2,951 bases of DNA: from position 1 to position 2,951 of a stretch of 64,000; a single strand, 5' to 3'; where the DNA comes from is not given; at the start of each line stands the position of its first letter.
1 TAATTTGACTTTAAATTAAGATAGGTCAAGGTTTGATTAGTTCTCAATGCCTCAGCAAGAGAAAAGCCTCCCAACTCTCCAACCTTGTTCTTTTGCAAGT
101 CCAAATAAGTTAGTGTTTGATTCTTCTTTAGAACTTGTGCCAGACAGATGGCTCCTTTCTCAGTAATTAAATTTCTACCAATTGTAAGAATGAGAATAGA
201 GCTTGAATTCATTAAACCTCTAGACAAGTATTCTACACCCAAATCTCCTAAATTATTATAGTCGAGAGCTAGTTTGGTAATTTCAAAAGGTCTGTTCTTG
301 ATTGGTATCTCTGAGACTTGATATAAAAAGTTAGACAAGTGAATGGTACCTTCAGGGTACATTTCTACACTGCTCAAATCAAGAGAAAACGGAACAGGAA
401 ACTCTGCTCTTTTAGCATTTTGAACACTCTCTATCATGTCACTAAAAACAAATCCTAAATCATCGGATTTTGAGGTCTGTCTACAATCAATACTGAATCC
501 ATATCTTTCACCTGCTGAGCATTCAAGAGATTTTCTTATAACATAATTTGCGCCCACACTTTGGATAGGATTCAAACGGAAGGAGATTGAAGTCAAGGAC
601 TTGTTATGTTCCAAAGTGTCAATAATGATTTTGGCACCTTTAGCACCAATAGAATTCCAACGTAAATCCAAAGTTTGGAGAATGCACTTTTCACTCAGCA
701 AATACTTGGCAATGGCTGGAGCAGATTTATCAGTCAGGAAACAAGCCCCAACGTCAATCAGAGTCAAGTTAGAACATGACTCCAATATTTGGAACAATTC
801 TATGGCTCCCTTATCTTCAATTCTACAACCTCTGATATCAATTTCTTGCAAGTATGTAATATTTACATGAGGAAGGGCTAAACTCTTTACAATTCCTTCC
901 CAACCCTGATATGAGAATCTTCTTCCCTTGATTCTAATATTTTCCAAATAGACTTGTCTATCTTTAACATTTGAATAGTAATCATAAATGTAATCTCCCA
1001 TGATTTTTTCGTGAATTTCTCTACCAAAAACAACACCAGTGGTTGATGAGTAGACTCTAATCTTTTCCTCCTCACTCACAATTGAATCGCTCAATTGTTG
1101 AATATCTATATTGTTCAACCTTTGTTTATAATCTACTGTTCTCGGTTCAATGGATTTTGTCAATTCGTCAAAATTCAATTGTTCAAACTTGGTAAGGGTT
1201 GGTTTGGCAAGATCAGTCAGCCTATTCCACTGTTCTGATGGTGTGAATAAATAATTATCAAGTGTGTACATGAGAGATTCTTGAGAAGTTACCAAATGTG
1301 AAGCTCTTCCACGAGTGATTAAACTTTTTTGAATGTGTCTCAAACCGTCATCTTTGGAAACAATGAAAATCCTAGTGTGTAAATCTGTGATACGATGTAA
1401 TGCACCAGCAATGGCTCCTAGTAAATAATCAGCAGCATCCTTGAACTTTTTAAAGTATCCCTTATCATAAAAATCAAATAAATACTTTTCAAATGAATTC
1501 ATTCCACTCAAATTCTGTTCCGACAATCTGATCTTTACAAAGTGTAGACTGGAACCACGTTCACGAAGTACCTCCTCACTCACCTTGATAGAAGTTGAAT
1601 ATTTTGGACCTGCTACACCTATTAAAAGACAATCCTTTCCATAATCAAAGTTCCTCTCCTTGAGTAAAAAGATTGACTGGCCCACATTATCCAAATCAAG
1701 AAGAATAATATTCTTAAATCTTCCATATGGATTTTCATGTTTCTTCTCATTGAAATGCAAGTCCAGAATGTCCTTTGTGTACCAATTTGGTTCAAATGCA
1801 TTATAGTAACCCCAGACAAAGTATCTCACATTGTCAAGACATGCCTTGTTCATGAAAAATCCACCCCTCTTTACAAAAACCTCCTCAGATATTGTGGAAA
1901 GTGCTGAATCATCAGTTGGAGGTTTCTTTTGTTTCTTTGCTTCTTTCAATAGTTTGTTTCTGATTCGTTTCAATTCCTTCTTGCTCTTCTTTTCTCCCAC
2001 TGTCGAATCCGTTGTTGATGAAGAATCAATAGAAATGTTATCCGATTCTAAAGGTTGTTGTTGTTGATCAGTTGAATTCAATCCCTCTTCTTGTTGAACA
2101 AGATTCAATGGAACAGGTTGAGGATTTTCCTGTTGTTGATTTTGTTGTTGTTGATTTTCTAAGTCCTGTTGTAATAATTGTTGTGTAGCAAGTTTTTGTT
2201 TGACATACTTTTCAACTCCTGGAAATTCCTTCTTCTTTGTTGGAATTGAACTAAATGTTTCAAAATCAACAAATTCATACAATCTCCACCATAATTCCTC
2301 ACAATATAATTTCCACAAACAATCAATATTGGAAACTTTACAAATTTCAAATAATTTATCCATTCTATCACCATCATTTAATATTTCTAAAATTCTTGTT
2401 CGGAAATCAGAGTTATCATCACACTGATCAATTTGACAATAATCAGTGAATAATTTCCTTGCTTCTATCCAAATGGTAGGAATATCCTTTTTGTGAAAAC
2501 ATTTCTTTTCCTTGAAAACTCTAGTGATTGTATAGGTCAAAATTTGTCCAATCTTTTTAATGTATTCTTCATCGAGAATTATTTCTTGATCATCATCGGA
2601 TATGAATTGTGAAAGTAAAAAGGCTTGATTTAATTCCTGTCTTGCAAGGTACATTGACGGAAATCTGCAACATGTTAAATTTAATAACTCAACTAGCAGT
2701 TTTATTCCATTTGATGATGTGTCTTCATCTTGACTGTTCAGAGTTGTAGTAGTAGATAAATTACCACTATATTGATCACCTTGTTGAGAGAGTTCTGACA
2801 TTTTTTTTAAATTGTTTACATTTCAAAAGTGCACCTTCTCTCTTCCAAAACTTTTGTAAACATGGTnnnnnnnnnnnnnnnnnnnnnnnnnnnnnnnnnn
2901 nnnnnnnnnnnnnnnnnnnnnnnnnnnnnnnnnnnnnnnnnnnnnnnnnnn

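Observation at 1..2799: NYN-type nuclease domain fused to RNI-like leucine-rich repeats (gene missed by ORF track, truncated at window edge)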

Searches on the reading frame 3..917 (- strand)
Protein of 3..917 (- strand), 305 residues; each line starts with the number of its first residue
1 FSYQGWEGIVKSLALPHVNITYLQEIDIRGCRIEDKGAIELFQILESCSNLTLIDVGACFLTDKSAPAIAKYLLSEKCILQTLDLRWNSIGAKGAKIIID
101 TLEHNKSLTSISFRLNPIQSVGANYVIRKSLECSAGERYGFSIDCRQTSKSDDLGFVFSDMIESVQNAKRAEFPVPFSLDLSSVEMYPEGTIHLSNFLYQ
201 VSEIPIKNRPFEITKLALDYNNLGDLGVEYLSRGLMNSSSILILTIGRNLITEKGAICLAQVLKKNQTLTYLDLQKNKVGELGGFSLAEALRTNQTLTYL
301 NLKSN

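Call 51: find_homologous_proteins(query=window:3-917:-, max_evalue=1e-30)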
Query window:3-917:-: 1203 candidates shared short words with the query, none scored E <= 1e-30.

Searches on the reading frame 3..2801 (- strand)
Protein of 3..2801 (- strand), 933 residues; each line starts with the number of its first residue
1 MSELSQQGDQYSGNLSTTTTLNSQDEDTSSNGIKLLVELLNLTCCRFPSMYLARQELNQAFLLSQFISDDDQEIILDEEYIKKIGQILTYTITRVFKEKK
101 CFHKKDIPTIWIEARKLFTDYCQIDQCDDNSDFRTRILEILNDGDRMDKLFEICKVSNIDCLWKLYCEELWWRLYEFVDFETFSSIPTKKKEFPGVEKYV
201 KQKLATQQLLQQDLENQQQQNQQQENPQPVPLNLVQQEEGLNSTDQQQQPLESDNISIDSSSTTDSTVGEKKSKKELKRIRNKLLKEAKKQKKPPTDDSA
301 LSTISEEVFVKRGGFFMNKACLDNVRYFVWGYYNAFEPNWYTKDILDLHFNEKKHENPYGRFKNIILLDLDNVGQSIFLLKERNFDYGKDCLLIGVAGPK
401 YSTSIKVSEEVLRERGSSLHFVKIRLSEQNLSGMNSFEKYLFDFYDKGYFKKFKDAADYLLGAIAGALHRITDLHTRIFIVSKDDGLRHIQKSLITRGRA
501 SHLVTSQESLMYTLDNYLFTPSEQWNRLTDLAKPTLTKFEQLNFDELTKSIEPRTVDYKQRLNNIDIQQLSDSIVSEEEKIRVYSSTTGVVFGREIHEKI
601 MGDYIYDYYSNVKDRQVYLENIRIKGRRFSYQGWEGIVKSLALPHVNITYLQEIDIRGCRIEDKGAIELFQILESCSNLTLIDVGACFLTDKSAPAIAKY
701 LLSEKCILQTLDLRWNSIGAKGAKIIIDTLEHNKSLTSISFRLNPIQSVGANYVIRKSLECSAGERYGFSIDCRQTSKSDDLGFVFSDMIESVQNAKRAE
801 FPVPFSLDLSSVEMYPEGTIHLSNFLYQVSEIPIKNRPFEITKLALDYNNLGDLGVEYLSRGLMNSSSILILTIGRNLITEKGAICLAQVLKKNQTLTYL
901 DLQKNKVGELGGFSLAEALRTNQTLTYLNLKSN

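Call 7: search_protein_families(library=pfam, proteins=[window:3-2801:-], max_evalue=1)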
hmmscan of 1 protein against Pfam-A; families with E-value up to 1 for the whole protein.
window:3-2801:- (933 aa): 3 families
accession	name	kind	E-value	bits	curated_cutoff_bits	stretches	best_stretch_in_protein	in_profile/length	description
PF13516.12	LRR_6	-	3.7e-18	64.5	23.4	3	893-916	1-24/24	Leucine Rich repeat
PF00560.39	LRR_1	-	0.0053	17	20.6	0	708-719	2-13/23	Leucine Rich Repeat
PF18479.7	PIN_11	-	0.078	13.6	26.6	0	447-504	61-118/118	PIN like domain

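Call 8: search_protein_families(library=ncbifam, proteins=[window:3-2801:-], max_evalue=1)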
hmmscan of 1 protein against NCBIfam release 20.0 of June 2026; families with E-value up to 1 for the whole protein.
window:3-2801:- (933 aa): 0 families

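Call 9: search_solved_structures(query=window:3-2801:-, max_evalue=1, show_alignments=2)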
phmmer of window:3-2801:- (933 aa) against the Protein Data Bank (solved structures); distinct sequences matched with E-value up to 1: 74 (the best 60 are shown).
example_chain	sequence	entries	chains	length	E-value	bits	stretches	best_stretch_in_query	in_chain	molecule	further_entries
9y6s_4e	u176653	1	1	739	1.3e-23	86.1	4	708-933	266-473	Ribonuclease inhibitor-like protein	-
9e5c_0t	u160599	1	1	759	1.8e-20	75.7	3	848-929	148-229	MOP84A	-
9fqr_MA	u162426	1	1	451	7.7e-18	67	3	859-932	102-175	Leucine rich repeat containing 34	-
1dfj_I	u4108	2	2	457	1.1e-15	59.8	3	841-919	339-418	RIBONUCLEASE INHIBITOR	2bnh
5irm_A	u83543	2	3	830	7.2e-15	57.2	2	840-933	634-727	Uncharacterized protein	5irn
5irl_A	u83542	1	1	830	2.2e-14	55.6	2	840-933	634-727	Uncharacterized protein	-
8j07_w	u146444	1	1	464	2.8e-14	55.2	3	859-933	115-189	Leucine-rich repeat-containing protein 34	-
4per_A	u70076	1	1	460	7.5e-14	53.8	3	840-920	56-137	Ribonuclease Inhibitor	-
9fqr_Km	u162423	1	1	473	9.6e-14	53.4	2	837-933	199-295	Tubulin alpha-3 chain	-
1z7x_W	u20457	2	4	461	6e-13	50.8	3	841-919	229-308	Ribonuclease inhibitor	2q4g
1a4y_A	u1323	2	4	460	6e-13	50.8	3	841-919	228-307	RIBONUCLEASE INHIBITOR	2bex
9y6s_8O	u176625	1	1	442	2.1e-12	49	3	844-933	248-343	Leucine-rich repeat protein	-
3tsr_E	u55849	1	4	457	6.9e-12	47.3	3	840-921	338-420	Ribonuclease inhibitor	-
7ju4_l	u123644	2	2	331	2.4e-11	45.5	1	843-930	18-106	Radial spoke protein 15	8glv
9fqr_Qx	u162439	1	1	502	3.6e-11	44.9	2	841-932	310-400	T-complex-associated-testis-expressed 1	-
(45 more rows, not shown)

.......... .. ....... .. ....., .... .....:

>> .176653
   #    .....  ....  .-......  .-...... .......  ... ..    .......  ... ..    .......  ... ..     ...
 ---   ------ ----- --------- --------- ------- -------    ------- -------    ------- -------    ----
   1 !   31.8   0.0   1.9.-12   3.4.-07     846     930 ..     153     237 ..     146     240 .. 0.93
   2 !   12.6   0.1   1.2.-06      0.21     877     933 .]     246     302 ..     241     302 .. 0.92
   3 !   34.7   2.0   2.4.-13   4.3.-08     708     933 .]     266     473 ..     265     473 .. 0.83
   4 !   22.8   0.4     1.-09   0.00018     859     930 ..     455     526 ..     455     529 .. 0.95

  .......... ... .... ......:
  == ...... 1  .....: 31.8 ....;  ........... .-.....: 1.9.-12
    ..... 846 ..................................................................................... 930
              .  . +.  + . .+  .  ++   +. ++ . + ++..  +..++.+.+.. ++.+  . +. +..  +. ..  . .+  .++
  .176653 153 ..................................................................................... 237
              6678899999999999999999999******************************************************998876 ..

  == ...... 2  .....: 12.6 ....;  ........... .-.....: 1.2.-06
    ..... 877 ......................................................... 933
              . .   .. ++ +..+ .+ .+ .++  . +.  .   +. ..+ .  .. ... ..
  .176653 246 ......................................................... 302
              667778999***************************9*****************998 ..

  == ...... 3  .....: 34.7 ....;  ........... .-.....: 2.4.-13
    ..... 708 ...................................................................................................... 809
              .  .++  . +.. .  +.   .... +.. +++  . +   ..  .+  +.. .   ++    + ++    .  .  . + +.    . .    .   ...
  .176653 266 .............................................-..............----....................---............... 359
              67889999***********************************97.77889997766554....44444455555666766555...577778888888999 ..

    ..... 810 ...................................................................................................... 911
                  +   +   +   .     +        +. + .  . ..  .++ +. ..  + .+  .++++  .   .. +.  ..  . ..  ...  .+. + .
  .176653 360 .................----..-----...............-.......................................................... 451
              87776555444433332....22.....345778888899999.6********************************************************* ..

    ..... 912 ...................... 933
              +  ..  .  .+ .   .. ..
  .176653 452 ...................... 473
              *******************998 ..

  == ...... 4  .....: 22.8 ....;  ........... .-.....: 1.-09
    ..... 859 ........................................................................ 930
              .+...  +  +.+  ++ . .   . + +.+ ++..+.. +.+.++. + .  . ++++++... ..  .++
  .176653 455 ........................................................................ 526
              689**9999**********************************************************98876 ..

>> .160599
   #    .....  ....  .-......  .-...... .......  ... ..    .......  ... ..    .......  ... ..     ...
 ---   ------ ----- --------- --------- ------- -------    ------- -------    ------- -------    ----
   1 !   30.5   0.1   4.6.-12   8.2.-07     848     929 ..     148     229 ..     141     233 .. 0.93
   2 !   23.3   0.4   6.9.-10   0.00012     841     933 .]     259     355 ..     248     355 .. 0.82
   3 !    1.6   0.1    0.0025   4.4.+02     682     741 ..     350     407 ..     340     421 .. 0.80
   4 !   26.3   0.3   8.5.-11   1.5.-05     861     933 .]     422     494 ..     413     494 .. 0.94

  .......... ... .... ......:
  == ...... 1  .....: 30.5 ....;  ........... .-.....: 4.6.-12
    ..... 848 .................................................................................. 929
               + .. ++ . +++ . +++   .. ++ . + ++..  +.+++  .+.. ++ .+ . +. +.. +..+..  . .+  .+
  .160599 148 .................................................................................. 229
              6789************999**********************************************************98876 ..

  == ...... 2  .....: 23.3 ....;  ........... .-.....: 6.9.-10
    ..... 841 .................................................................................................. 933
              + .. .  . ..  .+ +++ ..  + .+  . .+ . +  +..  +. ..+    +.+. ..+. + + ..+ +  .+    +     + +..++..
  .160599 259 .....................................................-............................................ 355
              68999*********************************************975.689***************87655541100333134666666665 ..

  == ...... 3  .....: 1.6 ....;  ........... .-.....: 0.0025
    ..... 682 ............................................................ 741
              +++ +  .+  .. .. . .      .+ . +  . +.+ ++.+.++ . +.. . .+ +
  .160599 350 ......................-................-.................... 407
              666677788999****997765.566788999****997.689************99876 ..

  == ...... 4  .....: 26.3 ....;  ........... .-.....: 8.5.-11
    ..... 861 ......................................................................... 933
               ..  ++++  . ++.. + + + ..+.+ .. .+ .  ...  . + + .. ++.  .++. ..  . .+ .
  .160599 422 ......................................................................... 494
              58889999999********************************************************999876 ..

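Call 71: search_protein_families(library=padloc, proteins=[window:3-2801:-], max_evalue=0.01)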
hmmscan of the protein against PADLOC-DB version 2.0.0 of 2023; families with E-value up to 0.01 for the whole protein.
window:3-2801:- (933 aa): 0 families

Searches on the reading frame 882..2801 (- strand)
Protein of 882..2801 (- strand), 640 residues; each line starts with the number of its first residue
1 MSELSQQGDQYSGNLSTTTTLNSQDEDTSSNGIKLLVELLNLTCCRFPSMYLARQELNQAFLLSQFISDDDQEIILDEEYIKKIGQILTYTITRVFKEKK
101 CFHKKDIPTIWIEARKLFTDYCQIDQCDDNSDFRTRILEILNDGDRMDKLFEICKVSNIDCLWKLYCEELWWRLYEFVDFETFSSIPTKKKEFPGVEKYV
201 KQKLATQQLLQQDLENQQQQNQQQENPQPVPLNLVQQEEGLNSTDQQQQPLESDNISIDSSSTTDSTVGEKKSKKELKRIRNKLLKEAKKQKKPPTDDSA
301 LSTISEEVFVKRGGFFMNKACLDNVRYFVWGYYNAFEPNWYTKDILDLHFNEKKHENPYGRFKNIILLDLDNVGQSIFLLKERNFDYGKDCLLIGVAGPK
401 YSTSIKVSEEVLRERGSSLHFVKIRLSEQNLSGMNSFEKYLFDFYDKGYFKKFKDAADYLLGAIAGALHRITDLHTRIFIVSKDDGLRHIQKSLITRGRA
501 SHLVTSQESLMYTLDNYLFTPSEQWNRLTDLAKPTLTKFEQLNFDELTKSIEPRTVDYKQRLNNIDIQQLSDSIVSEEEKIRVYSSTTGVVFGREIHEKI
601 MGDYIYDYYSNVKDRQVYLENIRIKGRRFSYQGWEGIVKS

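Call 11: find_homologous_proteins(query=window:882-2801:-)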
Query window:882-2801:- (640 aa): 1 proteins with E <= 0.001 among 8000 candidates.
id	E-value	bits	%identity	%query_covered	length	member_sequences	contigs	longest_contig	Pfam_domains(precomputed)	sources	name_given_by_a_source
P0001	2.5e-180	619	54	86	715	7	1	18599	-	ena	-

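Call 13: find_encoding_contigs(protein=P0001, flank=10000)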
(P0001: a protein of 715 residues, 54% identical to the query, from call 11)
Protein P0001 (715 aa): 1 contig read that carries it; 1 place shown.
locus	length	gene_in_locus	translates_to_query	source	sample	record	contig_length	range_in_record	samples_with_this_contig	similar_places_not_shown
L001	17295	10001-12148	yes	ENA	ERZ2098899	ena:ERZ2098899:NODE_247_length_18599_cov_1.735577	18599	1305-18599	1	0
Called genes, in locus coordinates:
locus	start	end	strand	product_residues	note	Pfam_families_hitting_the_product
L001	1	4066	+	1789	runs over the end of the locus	?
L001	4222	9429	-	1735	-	PF19055:ABC2_membrane_7, PF01061:ABC2_membrane, PF19055:ABC2_membrane_7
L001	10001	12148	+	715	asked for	-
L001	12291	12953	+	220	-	PF13516:LRR_6 (faint), PF27087:LRR_TMOD-LMOD (weak)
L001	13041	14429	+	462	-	PF13516:LRR_6 (faint), PF27087:LRR_TMOD-LMOD (weak), PF12799:LRR_4 (faint)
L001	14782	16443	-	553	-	PF02812:ELFV_dehydrog_N, PF00208:ELFV_dehydrog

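Call 25: search_protein_families(library=pfam, proteins=[P0001], max_evalue=10)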
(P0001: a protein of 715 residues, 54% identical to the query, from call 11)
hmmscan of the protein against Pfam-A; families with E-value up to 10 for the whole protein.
P0001 (715 aa): 1 family
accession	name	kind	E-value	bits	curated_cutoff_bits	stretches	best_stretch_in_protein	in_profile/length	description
PF12542.13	CWC25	-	0.0026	19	31.4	1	127-194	30-98/102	Pre-mRNA splicing factor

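Call 34: list_cluster_members(proteins=[P0001, P0002, P0003, P0004, P0005, P0006])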
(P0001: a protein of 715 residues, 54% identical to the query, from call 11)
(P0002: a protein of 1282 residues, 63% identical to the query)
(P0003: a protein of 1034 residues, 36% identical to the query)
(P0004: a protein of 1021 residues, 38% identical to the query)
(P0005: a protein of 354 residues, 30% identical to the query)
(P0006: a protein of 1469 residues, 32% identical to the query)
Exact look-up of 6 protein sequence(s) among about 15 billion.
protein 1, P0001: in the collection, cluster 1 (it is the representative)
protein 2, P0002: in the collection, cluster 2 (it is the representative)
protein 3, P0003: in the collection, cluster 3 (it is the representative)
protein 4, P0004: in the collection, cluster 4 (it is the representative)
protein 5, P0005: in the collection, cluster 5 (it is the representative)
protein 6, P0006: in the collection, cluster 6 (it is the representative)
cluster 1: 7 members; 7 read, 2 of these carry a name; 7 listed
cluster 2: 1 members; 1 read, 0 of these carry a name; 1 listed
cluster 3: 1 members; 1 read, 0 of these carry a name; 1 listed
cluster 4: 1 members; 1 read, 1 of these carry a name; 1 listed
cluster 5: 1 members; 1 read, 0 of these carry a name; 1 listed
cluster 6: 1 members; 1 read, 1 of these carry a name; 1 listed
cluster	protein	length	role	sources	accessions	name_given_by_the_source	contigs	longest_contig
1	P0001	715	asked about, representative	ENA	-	-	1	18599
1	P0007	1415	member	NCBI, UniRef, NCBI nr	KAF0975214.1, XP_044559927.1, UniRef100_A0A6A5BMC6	hypothetical protein FDP41_005967 [Naegleria fowleri] | Uncharacterized protein n=1 Tax=Naegleria fowleri TaxID=5763 RepID=A0A6A5BMC6_NAEFO | uncharacterized protein FDP41_005967 [Naegleria fowleri]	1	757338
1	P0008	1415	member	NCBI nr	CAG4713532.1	unnamed protein product [Naegleria fowleri]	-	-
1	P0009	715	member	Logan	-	-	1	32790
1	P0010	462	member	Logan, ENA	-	-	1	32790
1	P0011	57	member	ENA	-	-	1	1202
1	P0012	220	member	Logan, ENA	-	-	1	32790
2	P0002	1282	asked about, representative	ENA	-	-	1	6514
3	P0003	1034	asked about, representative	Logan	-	-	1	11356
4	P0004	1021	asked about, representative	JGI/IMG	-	Ran GTPase-activating protein (RanGAP) involved in mRNA processing and transport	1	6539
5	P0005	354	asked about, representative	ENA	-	-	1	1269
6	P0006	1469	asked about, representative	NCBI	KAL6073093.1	Leucine-rich repeat-containing protein 74A [Balamuthia mandrillaris]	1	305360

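Call 71: search_protein_families(library=padloc, proteins=[P0007], max_evalue=0.01)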
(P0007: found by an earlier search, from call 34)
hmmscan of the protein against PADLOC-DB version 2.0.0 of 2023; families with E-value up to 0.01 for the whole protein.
P0007 (1415 aa): 0 families

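Call 72: search_protein_families(library=pfam, proteins=[P0007], max_evalue=0.00001)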
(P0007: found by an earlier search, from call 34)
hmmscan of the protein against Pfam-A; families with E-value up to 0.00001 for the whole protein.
P0007 (1415 aa): 1 family
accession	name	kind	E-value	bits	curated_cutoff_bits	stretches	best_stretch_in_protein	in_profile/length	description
PF13516.12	LRR_6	-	2.8e-37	124.2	23.4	0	792-813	2-23/24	Leucine Rich repeat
